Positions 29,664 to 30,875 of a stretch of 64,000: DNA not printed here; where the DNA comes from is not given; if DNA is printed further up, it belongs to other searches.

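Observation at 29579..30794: Peptide + minimal stand-alone YcaO cassette: candidate undescribed RiPP-like or protein-backbone-modification system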

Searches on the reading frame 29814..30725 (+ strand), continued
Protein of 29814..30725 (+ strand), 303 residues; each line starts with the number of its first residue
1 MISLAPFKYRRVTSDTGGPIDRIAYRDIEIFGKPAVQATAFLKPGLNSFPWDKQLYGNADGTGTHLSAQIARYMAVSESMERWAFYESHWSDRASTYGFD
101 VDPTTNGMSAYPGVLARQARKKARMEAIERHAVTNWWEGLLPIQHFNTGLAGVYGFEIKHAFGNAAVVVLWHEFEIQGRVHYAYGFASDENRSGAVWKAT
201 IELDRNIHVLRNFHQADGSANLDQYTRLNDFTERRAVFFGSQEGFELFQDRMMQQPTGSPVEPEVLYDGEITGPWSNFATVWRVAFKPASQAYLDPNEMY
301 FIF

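Call 28: fold_search(model_id=the predicted structure, library=pdb)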
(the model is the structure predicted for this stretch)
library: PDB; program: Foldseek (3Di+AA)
matches with E <= 10: 537; with E <= 0.001: 9
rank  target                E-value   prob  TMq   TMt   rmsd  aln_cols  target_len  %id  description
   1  6ci7_C                1.5e-06  1.00  0.54  0.46  10.6       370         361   15  The structure of YcaO from Methanopyrus kandleri bound with AMPPCP and Mg2+ (released 2018-03-21)
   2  6ci7_A                2.1e-06  1.00  0.53  0.45  11.0       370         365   14  The structure of YcaO from Methanopyrus kandleri bound with AMPPCP and Mg2+ (released 2018-03-21)
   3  6cib_C                3.0e-06  1.00  0.55  0.47  10.4       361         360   16  The structure of YcaO from Methanopyrus kandleri bound with AMPPCP and Mg2+ (released 2018-03-21)
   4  4v1v_A                5.6e-05  1.00  0.51  0.24   9.1       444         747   11  Heterocyclase in complex with substrate and Cofactor (released 2015-01-14)
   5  6pe3                  7.5e-05  1.00  0.48  0.40  10.3       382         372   12  Structure of YcaO enzyme from Methanocaldococcus jannaschii in complex with ATP (released 2020-01-08)
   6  4v1v_B                1.7e-04  1.00  0.56  0.26   8.7       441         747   11  Heterocyclase in complex with substrate and Cofactor (released 2015-01-14)
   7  6peu_D                2.7e-04  1.00  0.51  0.43   8.3       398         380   11  Structure of YcaO enzyme from Methanocaldococcus jannaschii in complex with peptide (released 2019-11-06)
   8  6peu_A                3.1e-04  1.00  0.50  0.41   8.3       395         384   12  Structure of YcaO enzyme from Methanocaldococcus jannaschii in complex with peptide (released 2019-11-06)
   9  6peu_B                3.9e-04  1.00  0.51  0.42   8.6       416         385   10  Structure of YcaO enzyme from Methanocaldococcus jannaschii in complex with peptide (released 2019-11-06)
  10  6peu_C                1.3e-03  0.98  0.43  0.36  11.3       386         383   12  Structure of YcaO enzyme from Methanocaldococcus jannaschii in complex with peptide (released 2019-11-06)
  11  5ztm_B                1.3e-03  0.96  0.20  0.34  19.2       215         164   11  Crystal structure of MLE dsRBDs in complex with roX2 (R2H1) (released 2019-03-06)
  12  1sr9_B                3.2e-02  0.47  0.16  0.10  13.0       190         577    9  Crystal Structure of LeuA from Mycobacterium tuberculosis (released 2004-05-18)
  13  8dfv_K                3.4e-02  0.15  0.16  0.19  42.4       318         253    9  Structural Basis of MicroRNA Biogenesis by Dicer-1 and Its Partner Protein Loqs-PB - complex IIa (released 2022-11-16)
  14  3fig_A                3.8e-02  0.23  0.16  0.10  13.1       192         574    9  Crystal Structure of Leucine-bound LeuA from Mycobacterium tuberculosis (released 2008-12-23)
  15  6i3r_MODEL_1_A        5.7e-02  0.20  0.18  0.21  65.2       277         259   10  Structure, dynamics and roX2-lncRNA binding of tandem double-stranded RNA binding domains dsRBD1/2 of Drosophi (released 2019-02-20)
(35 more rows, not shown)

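Call 30: search_solved_structures(query=A1, max_evalue=1, show_alignments=4)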
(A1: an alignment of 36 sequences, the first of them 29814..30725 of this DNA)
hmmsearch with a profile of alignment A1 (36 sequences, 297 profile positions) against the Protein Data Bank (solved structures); distinct sequences matched with E-value up to 1: 1.
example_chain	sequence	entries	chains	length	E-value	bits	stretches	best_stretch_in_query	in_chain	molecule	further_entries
6gos_D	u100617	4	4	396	0.3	13.1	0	119-212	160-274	Microcin B17-processing protein McbD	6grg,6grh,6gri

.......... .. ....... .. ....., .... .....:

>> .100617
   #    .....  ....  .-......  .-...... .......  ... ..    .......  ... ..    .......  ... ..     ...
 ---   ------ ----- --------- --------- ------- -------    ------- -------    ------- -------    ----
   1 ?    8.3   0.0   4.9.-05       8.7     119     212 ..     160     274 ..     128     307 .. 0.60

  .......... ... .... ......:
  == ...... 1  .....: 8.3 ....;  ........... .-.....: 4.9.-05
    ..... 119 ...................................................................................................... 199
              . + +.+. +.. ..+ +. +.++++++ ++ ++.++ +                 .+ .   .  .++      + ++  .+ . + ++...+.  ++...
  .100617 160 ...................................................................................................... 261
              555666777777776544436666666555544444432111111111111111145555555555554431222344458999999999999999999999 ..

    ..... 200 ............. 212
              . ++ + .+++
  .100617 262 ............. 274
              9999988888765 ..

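Call 38: search_protein_representatives(alignment_id=A1)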
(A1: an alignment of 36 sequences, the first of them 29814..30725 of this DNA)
Query: 36 sequences, 297 profile positions. Proteins with E-value up to 0.001 (for the whole library): 712; up to 1e-10: 486; up to 1e-30: 319. The best 150 are listed.
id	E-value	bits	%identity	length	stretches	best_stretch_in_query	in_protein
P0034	3.3e-134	462.8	-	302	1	1-297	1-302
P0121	8.6e-125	431.9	-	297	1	1-297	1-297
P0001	1.1e-117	408.5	-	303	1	1-297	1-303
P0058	4.3e-116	403.4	-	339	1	2-297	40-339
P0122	9.6e-116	402.2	-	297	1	2-297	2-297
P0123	3.5e-115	400.4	-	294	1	1-297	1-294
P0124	4.2e-112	390.2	-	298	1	1-297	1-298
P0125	5.4e-112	389.9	-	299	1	1-297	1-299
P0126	2.8e-111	387.6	-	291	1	1-297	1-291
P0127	1.8e-109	381.6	-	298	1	1-297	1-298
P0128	2.9e-108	377.7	-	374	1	2-297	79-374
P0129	4.5e-107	373.7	-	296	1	1-297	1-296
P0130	4.8e-104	363.8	-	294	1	2-297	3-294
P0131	6.0e-104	363.5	-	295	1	2-297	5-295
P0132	1.4e-101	355.7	-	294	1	1-297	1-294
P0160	3.7e-82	291.9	-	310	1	2-297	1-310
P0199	1.2e-77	277.1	-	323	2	32-297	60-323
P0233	1.3e-72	260.6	-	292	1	1-296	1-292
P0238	5.5e-72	258.6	-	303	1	1-296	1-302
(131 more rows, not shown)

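Call 41: search_dna_similar(query=window:29814-30725:+, collection=plasmids, mode=protein, max_rows=10)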
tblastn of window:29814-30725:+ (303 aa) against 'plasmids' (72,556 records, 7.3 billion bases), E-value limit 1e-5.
No match.

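Call 58: search_protein_families(library=pfam, alignment_id=A1, max_evalue=0.01)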
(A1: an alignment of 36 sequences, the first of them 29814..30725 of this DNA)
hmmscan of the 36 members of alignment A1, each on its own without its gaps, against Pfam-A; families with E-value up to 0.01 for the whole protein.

A. member 1, window:29814-30725:+ (303 aa): 1 family
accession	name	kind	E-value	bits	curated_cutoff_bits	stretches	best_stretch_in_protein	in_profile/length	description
PF02624.21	YcaO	-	1.1e-05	25.4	25.7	1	99-147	110-156/325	YcaO cyclodehydratase, ATP-ad Mg2+-binding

B. families by the number of members that match (of 36 scanned): 1 family
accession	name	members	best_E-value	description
PF02624.21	YcaO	36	3e-09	YcaO cyclodehydratase, ATP-ad Mg2+-binding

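Call 59: search_protein_families(library=pfam, proteins=[L001:7077-9353:+, L017:8138-9895:+], max_evalue=0.0001)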
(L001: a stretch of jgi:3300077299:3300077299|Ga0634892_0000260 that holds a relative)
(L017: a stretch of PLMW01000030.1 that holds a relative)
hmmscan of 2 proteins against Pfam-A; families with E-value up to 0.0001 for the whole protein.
L001:7077-9353:+ (758 aa): 8 families
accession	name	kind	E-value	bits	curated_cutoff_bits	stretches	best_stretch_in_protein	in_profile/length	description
PF00072.30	Response_reg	-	2.1e-35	121.7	30.2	2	3-104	1-100/111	Response regulator receiver domain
PF08448.16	PAS_4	-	9.9e-31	106.7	23.1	2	140-248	1-109/110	PAS fold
PF00989.32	PAS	-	2.1e-24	86.1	22.6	2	259-364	5-112/113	PAS fold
PF02518.31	HATPase_c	-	8.7e-22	78.1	26.4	1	490-611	2-110/111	Histidine kinase-, DNA gyrase B-, and HSP90-like ATPase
PF13426.13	PAS_9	-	9.4e-22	77.7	27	2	145-246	2-103/103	PAS domain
PF08447.18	PAS_3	-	5.9e-19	68.6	25.6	2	277-359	1-86/89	PAS fold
PF13188.13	PAS_8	-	3.7e-17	62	21.8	2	260-305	6-52/65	PAS domain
PF00512.31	HisKA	-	4.2e-08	33.6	26.9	1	385-444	3-62/66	His Kinase A (phospho-acceptor) domain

L017:8138-9895:+ (585 aa): 4 families
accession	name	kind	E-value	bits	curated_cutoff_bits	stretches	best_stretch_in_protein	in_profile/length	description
PF02518.31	HATPase_c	-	3.5e-21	76.2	26.4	1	322-442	2-109/111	Histidine kinase-, DNA gyrase B-, and HSP90-like ATPase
PF00072.30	Response_reg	-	3.3e-17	63.1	30.2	1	466-575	1-110/111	Response regulator receiver domain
PF08448.16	PAS_4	-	2.1e-11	44.5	23.1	1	86-202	1-110/110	PAS fold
PF00512.31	HisKA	-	1.1e-07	32.2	26.9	1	218-276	4-62/66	His Kinase A (phospho-acceptor) domain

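Call 65: search_protein_families(library=pfam, proteins=[L033:3209-6913:-, L076:3137-6724:-, L080:3110-6820:-, L033:2521-3219:+], max_evalue=0.01)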
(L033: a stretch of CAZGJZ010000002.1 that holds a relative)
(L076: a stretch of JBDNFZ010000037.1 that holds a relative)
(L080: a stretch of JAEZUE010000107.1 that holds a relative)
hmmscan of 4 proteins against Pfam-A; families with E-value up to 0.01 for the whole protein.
L033:3209-6913:- (1234 aa): 4 families
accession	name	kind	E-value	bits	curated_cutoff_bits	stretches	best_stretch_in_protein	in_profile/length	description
PF00072.30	Response_reg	-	4.5e-23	82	30.2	1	1006-1116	2-110/111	Response regulator receiver domain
PF02518.31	HATPase_c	-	2e-22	80.2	26.4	1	875-984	1-107/111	Histidine kinase-, DNA gyrase B-, and HSP90-like ATPase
PF00512.31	HisKA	-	4.2e-16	59.2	26.9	1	769-833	2-66/66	His Kinase A (phospho-acceptor) domain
PF23198.2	PDE8A_N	-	0.0035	17.7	29.6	1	1011-1093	19-102/147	PDE8A-like, N-terminal domain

L076:3137-6724:- (1195 aa): 6 families
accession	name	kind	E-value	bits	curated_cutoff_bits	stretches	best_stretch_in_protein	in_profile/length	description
PF00072.30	Response_reg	-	1.6e-23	83.4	30.2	1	989-1099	2-110/111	Response regulator receiver domain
PF02518.31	HATPase_c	-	8e-20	71.8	26.4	1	852-965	1-110/111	Histidine kinase-, DNA gyrase B-, and HSP90-like ATPase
PF00512.31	HisKA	-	3.4e-18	65.9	26.9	1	744-808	1-65/66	His Kinase A (phospho-acceptor) domain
PF07494.17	Reg_prop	-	0.00012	22.3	20.4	0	291-303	11-23/24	Two component regulator propeller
PF08450.18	SGL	-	0.0037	17.4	26.3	0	380-425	36-80/246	SMP-30/Gluconolactonase/LRE-like region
PF01627.28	Hpt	-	0.0057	17.3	24.6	0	1140-1189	23-74/84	Hpt domain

L080:3110-6820:- (1236 aa): 4 families
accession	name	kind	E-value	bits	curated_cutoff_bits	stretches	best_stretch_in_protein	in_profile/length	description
PF02518.31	HATPase_c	-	4.2e-23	82.3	26.4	1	875-986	1-109/111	Histidine kinase-, DNA gyrase B-, and HSP90-like ATPase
PF00072.30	Response_reg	-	1.6e-22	80.2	30.2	1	1006-1116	2-110/111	Response regulator receiver domain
PF00512.31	HisKA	-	9e-18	64.5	26.9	1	768-833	1-66/66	His Kinase A (phospho-acceptor) domain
PF23198.2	PDE8A_N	-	0.0002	21.7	29.6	1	1007-1093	15-102/147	PDE8A-like, N-terminal domain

L033:2521-3219:+ (232 aa): 3 families
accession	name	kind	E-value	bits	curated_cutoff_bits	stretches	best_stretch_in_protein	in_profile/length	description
PF00196.25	GerE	-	1.7e-12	47.2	23.5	1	158-212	3-57/57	Bacterial regulatory proteins, luxR family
PF08281.18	Sigma70_r4_2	-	0.00043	20.3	25.7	1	159-200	12-54/54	Sigma-70, region 4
PF13412.12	HTH_24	-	0.0066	16.4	21.9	0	164-195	7-40/48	Winged helix-turn-helix DNA-binding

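Call 71: find_homologous_proteins(query=A3, max_evalue=1e-10)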
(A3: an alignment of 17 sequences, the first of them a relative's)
Query A3 (17 sequences) (330 aa, profile of the alignment): 392 proteins with E <= 1e-10 among 3887 candidates; the best 120 are listed.
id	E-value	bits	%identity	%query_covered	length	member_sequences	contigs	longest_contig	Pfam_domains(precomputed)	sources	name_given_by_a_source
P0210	2.3e-111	390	36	100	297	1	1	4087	-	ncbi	-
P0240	2.6e-109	383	37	99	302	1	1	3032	PF02624.22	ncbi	-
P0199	2.4e-108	380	34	99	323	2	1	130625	-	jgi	-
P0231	1.5e-107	377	37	99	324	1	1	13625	PF02624.22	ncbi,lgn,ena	-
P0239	1.2e-106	374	35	95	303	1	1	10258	-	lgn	-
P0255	4.7e-105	369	34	94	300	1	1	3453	PF02624.22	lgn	-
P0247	7.7e-105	368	100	100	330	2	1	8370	PF02624.22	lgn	-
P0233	3.7e-101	356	33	99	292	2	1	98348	PF02624.22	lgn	-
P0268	2.5e-100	354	39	100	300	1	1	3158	-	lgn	-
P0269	4.3e-99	350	38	99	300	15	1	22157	-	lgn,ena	-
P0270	3.0e-98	347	38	99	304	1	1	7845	PF02624.22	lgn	-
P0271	5.1e-97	343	39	99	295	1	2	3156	PF02624.22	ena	-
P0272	1.1e-95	338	37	98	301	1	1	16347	PF02624.22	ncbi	-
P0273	1.3e-95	338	38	99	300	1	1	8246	-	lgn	-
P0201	2.0e-95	337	37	99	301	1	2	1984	-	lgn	-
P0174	3.6e-95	337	38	99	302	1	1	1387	PF02624.22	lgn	-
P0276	1.1e-91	325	35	100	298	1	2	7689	PF02624.22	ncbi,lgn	-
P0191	1.7e-91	325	38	99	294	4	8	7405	PF02624.22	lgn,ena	-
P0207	4.0e-91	323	35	99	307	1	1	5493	PF02624.22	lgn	-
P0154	8.9e-91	322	35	100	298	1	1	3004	PF02624.22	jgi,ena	-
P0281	7.1e-90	319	38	99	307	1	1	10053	PF02624.22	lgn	-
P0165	1.0e-88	315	35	99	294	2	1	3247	PF02624.22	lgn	-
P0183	1.6e-88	315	36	100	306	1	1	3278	PF02624.22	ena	-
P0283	5.1e-88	313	33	94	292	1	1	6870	PF02624.22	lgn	-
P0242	5.4e-88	313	34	99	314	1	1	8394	PF02624.22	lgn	-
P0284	1.0e-87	312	35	99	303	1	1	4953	PF02624.22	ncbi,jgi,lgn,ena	jgi:hypothetical protein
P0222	1.1e-87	312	32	99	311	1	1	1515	PF02624.22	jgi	jgi:hypothetical protein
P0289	2.1e-86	308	33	95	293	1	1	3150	PF02624.22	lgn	-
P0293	2.1e-85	305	36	99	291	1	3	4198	PF02624.22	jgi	jgi:hypothetical protein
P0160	2.5e-85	304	34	99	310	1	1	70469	PF02624.22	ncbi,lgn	ncbi:hypothetical protein WDW37_10235 [Bdellovibrionota bacterium FG-1]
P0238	4.1e-85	304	32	98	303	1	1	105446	PF02624.22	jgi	-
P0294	6.6e-85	303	35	99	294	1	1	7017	PF02624.22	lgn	-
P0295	1.6e-84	302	35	92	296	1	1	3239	PF02624.22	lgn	-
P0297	3.9e-84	300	39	88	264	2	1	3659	PF02624.22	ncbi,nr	ncbi:MAG: hypothetical protein KAG61_07825 [Bacteriovoracaceae bacterium]|nr:hypothetical protein [B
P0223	7.4e-84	300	35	94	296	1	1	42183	PF02624.22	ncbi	-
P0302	2.6e-83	298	34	99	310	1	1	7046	PF02624.22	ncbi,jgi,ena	jgi:hypothetical protein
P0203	1.1e-82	296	35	99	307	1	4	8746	PF02624.22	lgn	-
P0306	2.1e-82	295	36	99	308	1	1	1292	PF02624.22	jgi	jgi:hypothetical protein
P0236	4.9e-82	294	34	99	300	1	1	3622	PF02624.22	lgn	-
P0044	3.2e-81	291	30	99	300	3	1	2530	PF02624.22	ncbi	-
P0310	6.3e-81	290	32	98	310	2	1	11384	PF02624.22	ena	-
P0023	7.6e-80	286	32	99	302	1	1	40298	PF02624.22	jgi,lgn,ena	-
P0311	9.2e-80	286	34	95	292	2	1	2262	PF02624.22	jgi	jgi:hypothetical protein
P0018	2.5e-79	285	33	99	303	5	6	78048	PF02624.22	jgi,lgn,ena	jgi:ribosomal protein S12 methylthiotransferase accessory factor YcaO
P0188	3.5e-79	284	32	99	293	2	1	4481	PF02624.22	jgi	jgi:ribosomal protein S12 methylthiotransferase accessory factor YcaO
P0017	8.7e-79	283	31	99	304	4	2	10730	PF02624.22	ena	-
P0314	2.0e-78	282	34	99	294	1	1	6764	PF02624.22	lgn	-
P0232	2.3e-78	281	35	99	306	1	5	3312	PF02624.22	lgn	-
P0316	2.6e-78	281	36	99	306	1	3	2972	PF02624.22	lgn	-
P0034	4.5e-78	281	31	99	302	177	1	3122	PF02624.22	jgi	jgi:hypothetical protein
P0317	1.2e-77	279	33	99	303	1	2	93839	PF02624.22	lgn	-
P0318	9.8e-77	276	30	99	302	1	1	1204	PF02624.22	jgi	jgi:hypothetical protein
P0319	1.2e-76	276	35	99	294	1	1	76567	PF02624.22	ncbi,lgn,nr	ncbi:MAG: hypothetical protein PHQ04_09415 [Opitutaceae bacterium]|nr:hypothetical protein [Opitutac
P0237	2.1e-76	275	34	94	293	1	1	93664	PF02624.22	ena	-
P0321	2.6e-76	275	32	99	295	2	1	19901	PF02624.22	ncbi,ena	-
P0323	3.1e-76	274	33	99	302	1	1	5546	PF02624.22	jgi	jgi:ribosomal protein S12 methylthiotransferase accessory factor YcaO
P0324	3.6e-76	274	35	95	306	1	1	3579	PF02624.22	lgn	-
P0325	1.4e-75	272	32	99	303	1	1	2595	PF02624.22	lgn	-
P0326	1.7e-75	272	30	99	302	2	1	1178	PF02624.22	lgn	-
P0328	3.3e-75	271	34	98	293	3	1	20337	PF02624.22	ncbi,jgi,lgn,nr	ncbi:MAG TPA: hypothetical protein VFE31_06680 [Opitutaceae bacterium]|jgi:ribosomal protein S12 met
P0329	3.4e-75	271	33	95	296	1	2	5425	PF02624.22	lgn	-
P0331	6.1e-75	270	34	99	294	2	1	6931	PF02624.22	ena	-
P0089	8.0e-75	270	33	99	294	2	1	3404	PF02624.22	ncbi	-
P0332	8.5e-75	270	35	99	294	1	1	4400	PF02624.22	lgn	-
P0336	1.6e-74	269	32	100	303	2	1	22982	PF02624.22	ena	-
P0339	2.4e-74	268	35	99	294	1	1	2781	PF02624.22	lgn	-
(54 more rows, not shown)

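Call 72: find_encoding_contigs(protein=P0160, flank=7000, max_places=1)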
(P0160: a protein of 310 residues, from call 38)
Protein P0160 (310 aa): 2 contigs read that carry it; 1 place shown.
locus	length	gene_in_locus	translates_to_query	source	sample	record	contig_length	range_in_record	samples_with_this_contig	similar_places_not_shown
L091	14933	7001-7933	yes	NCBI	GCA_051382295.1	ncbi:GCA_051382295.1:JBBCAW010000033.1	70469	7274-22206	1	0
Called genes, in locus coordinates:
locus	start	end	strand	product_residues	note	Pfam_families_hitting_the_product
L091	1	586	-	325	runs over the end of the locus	PF02653:BPD_transp_2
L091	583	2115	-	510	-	PF00005:ABC_tran, PF13304:AAA_21 (faint), PF00005:ABC_tran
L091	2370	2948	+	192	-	PF01797:Y1_Tnp (weak)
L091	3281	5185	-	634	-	PF02518:HATPase_c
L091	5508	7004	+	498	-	PF00496:SBP_bac_5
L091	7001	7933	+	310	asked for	PF02624:YcaO (faint)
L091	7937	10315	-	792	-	PF05226:CHASE2, PF00211:Guanylate_cyc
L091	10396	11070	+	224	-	PF21948:LplA-B_cat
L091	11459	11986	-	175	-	-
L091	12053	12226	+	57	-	-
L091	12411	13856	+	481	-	PF01966:HD (weak)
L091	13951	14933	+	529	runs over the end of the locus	PF13541:ChlI, PF01078:Mg_chelatase, PF13335:Mg_chelatase_C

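Call 73: find_encoding_contigs(protein=P0199, flank=7000, max_places=1)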
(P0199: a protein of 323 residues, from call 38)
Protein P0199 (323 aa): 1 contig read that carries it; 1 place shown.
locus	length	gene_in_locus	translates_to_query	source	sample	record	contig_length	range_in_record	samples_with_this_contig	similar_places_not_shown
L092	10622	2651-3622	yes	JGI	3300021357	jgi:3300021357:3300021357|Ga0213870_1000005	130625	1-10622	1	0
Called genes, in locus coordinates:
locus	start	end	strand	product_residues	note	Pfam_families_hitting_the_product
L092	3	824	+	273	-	?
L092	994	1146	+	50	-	-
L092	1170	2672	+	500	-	PF00496:SBP_bac_5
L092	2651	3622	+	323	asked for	-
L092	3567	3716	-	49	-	-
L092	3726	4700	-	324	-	PF02951:GSH-S_N, PF02955:GSH-S_ATP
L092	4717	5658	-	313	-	-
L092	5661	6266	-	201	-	-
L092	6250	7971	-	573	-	PF11104:PilM_2, PF06723:MreB_Mbl (faint), PF14450:FtsA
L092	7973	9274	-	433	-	PF03934:T2SSK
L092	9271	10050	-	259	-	PF07963:N_methyl (weak), PF11612:T2SSJ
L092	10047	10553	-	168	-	PF07963:N_methyl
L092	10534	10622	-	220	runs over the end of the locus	PF07963:N_methyl (weak)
